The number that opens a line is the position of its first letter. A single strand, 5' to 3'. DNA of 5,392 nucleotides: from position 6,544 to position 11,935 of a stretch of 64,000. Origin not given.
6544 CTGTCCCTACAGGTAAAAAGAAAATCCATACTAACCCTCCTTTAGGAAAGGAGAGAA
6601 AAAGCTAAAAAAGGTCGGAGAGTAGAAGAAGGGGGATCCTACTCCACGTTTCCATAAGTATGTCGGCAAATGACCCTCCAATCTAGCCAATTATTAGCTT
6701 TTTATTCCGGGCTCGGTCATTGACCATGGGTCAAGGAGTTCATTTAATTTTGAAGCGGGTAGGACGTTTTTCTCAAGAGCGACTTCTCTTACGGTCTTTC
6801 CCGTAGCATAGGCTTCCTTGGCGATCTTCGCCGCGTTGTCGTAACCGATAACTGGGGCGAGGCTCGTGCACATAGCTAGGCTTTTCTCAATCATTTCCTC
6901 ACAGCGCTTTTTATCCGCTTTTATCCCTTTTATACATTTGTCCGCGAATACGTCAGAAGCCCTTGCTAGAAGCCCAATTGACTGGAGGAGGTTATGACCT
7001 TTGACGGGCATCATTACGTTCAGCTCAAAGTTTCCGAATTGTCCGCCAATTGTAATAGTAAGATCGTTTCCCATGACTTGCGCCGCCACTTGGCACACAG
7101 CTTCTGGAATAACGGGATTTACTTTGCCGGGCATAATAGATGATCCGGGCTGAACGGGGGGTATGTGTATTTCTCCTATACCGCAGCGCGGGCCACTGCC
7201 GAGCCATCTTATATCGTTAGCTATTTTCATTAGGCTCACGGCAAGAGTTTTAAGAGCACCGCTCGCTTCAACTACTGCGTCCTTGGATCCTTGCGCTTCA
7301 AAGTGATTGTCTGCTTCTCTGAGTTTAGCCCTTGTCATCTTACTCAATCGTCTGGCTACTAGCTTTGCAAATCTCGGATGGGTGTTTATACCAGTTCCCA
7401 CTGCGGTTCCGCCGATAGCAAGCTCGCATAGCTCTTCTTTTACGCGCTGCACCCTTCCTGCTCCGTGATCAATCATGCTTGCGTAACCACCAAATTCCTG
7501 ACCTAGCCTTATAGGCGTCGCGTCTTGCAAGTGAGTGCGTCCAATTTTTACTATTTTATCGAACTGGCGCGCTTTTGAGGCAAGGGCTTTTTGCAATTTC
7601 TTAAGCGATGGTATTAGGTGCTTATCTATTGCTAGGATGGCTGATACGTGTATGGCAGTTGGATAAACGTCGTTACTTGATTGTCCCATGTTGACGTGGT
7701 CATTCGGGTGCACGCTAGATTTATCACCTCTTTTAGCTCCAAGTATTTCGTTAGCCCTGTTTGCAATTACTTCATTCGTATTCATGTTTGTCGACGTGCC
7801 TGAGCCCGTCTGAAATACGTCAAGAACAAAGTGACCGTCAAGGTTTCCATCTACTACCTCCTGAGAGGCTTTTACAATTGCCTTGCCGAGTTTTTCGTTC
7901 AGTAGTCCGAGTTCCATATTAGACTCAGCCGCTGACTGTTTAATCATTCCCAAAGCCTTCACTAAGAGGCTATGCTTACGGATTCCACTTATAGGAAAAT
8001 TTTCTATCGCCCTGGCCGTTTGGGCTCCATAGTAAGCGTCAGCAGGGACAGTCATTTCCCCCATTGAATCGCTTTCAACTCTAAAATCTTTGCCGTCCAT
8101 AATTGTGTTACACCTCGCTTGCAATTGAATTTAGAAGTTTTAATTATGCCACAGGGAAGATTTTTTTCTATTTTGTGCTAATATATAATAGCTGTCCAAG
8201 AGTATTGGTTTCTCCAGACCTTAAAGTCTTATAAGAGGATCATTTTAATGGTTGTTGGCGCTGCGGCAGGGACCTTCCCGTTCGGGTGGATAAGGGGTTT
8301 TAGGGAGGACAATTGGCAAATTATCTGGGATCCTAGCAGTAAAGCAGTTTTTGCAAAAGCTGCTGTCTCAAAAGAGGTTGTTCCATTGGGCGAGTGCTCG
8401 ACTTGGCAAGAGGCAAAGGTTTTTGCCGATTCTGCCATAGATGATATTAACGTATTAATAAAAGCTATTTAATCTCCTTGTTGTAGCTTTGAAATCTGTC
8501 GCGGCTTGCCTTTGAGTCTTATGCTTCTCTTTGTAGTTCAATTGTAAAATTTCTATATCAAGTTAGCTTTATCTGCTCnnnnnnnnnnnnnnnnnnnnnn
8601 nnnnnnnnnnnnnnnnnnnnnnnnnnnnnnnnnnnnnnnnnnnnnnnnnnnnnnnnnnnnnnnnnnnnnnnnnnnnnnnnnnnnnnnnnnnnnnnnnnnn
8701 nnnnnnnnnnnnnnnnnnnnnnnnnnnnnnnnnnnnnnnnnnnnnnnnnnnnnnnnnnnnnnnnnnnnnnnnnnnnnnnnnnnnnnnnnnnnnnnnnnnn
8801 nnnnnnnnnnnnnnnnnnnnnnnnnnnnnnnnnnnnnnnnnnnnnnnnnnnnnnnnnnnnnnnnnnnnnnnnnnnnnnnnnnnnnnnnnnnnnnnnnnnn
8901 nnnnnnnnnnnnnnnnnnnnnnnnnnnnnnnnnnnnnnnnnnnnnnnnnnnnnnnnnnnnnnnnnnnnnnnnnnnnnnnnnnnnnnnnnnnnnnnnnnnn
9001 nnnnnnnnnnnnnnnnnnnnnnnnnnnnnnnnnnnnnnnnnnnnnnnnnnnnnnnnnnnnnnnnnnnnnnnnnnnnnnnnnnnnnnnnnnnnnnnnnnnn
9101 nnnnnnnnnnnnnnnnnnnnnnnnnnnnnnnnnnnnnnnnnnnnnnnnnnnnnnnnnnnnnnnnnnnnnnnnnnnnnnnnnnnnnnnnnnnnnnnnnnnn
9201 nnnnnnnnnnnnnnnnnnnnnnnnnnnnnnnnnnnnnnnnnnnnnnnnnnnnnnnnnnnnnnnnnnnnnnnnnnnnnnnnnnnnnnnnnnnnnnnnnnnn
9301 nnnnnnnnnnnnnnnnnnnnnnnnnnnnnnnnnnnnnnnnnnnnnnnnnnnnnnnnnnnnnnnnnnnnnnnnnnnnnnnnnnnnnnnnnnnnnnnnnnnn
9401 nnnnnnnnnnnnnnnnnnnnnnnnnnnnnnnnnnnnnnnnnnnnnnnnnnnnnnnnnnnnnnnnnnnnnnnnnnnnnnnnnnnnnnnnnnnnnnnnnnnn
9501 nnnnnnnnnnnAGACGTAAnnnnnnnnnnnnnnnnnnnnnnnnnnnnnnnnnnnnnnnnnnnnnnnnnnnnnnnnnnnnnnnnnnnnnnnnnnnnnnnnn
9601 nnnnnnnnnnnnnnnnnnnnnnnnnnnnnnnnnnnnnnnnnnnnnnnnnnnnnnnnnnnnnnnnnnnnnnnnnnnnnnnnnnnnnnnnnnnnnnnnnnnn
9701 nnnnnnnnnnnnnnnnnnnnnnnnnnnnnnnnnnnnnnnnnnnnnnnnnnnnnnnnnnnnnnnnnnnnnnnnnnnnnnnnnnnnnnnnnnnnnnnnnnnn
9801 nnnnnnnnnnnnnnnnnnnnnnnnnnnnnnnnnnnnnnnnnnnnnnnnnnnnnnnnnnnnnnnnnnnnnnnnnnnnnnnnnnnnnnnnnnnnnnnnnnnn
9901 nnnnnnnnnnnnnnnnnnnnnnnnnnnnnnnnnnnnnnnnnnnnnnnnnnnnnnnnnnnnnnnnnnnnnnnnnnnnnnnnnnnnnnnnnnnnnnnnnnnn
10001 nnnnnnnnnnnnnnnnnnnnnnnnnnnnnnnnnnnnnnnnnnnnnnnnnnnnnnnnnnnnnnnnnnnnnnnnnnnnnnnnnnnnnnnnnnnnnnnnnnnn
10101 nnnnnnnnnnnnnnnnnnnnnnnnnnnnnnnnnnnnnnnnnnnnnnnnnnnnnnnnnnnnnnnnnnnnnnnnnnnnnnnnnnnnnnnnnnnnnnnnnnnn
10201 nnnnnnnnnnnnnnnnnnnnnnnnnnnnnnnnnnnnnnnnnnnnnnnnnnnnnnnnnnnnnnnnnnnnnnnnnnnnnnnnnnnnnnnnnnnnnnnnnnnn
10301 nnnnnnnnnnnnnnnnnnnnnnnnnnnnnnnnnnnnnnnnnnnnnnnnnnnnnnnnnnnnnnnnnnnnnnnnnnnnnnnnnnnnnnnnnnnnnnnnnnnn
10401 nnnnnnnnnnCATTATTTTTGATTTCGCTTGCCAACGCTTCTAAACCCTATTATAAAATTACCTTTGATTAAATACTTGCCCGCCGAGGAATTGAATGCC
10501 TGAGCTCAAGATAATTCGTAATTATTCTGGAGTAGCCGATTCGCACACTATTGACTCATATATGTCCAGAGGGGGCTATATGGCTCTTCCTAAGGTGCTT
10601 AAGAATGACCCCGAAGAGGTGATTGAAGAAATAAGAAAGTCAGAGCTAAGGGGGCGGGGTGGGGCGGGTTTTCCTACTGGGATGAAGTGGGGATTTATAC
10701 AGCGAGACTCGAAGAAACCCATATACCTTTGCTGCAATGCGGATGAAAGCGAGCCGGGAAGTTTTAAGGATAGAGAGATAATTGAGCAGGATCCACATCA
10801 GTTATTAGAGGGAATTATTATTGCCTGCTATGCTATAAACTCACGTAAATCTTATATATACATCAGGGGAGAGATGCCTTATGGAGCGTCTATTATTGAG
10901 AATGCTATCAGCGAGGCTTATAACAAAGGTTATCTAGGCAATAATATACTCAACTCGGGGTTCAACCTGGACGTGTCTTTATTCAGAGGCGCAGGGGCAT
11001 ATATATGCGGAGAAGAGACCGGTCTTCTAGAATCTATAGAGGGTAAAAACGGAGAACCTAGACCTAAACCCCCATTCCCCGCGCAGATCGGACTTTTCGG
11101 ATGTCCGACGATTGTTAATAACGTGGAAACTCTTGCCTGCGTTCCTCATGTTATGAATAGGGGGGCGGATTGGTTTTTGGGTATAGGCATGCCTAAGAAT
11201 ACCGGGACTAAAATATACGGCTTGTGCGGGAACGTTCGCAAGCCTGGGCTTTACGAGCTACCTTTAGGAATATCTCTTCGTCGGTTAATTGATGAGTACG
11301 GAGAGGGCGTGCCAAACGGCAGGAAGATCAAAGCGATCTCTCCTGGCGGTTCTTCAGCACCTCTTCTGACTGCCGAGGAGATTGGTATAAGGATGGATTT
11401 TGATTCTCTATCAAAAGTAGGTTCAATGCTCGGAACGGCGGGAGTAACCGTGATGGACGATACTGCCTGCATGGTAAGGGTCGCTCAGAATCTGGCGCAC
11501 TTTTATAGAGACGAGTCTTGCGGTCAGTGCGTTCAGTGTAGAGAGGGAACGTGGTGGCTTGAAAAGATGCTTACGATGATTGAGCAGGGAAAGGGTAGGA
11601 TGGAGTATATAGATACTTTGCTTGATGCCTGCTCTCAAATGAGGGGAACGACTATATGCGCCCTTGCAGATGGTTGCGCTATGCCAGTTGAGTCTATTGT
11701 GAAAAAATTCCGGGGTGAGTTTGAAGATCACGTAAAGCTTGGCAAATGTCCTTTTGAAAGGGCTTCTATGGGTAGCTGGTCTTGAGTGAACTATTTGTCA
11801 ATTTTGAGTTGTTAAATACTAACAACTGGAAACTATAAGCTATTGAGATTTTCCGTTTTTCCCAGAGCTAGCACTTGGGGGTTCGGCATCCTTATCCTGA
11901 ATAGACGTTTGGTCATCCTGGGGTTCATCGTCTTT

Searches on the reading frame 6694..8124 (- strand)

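Call 25: search_protein_families(library=ncbifam, proteins=[window:6694-8124:-])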
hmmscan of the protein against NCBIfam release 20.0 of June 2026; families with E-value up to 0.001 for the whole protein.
window:6694-8124:- (476 aa): 18 families
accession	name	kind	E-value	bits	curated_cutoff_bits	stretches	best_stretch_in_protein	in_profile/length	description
NF008909.0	PRK12273.1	subfamily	4.9e-189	629.1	510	1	12-475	3-467/474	aspartate ammonia-lyase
TIGR00979.1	fumC_II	equivalog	7.8e-188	624.9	664.75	1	14-469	1-456/458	class II fumarate hydratase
NF011092.0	PRK14515.1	subfamily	6.1e-164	546.4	876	1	10-475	7-471/479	aspartate ammonia-lyase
TIGR00839.1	aspA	equivalog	1.2e-163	545.4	681.2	1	15-475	1-462/468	aspartate ammonia-lyase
NF009089.0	PRK12425.1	equivalog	1.1e-148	495.9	840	1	15-475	3-463/464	class II fumarate hydratase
NF006554.0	PRK09053.1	equivalog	3.6e-24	85.4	595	1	139-466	98-430/453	3-carboxy-cis,cis-muconate cycloisomerase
TIGR00928.1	purB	equivalog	2.3e-23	82.7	326.2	1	141-351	88-291/436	adenylosuccinate lyase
TIGR02426.1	protocat_pcaB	equivalog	1.2e-21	77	355.75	1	140-351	89-289/338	3-carboxy-cis,cis-muconate cycloisomerase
TIGR00838.1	argH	equivalog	7.6e-20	71.3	279.5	1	143-427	100-373/455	argininosuccinate lyase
NF004631.0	PRK05975.1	equivalog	1.9e-14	53.4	371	1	141-346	99-291/352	3-carboxy-cis,cis-muconate cycloisomerase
NF052536.2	CoM_syn_XcbD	exception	4.5e-14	52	600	1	141-464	98-417/443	3-sulfopropionylcysteine synthase XcbD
NF006500.1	PRK08937.2-4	subfamily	9.1e-14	51.1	626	1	141-349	98-298/448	adenylosuccinate lyase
NF052556.1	NtrsucLyaStm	equivalog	9.9e-14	51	650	1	141-467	109-450/466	nitrosuccinate lyase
NF008964.0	PRK12308.1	equivalog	1.9e-13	49.7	657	1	144-424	103-372/624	argininosuccinate lyase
NF006764.0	PRK09285.1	equivalog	4e-12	45.3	446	1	141-338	114-305/456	adenylosuccinate lyase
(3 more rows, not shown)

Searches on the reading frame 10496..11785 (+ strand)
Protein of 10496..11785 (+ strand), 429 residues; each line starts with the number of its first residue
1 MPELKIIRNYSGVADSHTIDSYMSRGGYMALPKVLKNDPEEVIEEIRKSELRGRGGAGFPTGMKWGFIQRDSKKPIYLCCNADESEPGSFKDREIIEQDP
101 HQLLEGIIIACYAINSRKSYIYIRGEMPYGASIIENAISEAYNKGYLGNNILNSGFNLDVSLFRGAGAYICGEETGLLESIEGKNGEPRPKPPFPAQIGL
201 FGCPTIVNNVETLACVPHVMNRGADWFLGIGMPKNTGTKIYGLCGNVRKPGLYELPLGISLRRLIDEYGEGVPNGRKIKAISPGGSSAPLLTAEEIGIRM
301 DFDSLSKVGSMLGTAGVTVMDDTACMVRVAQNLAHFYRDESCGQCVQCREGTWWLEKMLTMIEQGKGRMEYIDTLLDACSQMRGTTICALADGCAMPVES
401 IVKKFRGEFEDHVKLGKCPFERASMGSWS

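Call 25: search_protein_families(library=ncbifam, proteins=[window:10496-11785:+])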
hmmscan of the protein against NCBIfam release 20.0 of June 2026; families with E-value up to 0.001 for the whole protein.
window:10496-11785:+ (429 aa): 6 families
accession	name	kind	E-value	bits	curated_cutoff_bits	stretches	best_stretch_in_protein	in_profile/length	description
TIGR01959.1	nuoF_fam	equivalog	6.5e-179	594.6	558.65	1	14-413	9-410/410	NADH-quinone oxidoreductase subunit NuoF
NF010120.0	PRK13596.1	equivalog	1.7e-152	507.9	389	1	5-414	7-418/433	NADH-quinone oxidoreductase subunit NuoF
NF008436.0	PRK11278.1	equivalog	2.8e-125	418.7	749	1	18-414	26-427/448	NADH-quinone oxidoreductase subunit NuoF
TIGR01945.1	rnfC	subfamily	2.8e-11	42.6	245.95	1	33-139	115-219/435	RnfABCDGE type electron transport complex subunit C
NF003454.1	PRK05035.1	equivalog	4.2e-11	42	345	1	33-146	117-222/556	electron transport complex subunit RsxC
TIGR04481.1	PR_assoc_PrdC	equivalog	2.4e-10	39.8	490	1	39-141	73-171/425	proline reductase-associated electron transfer protein PrdC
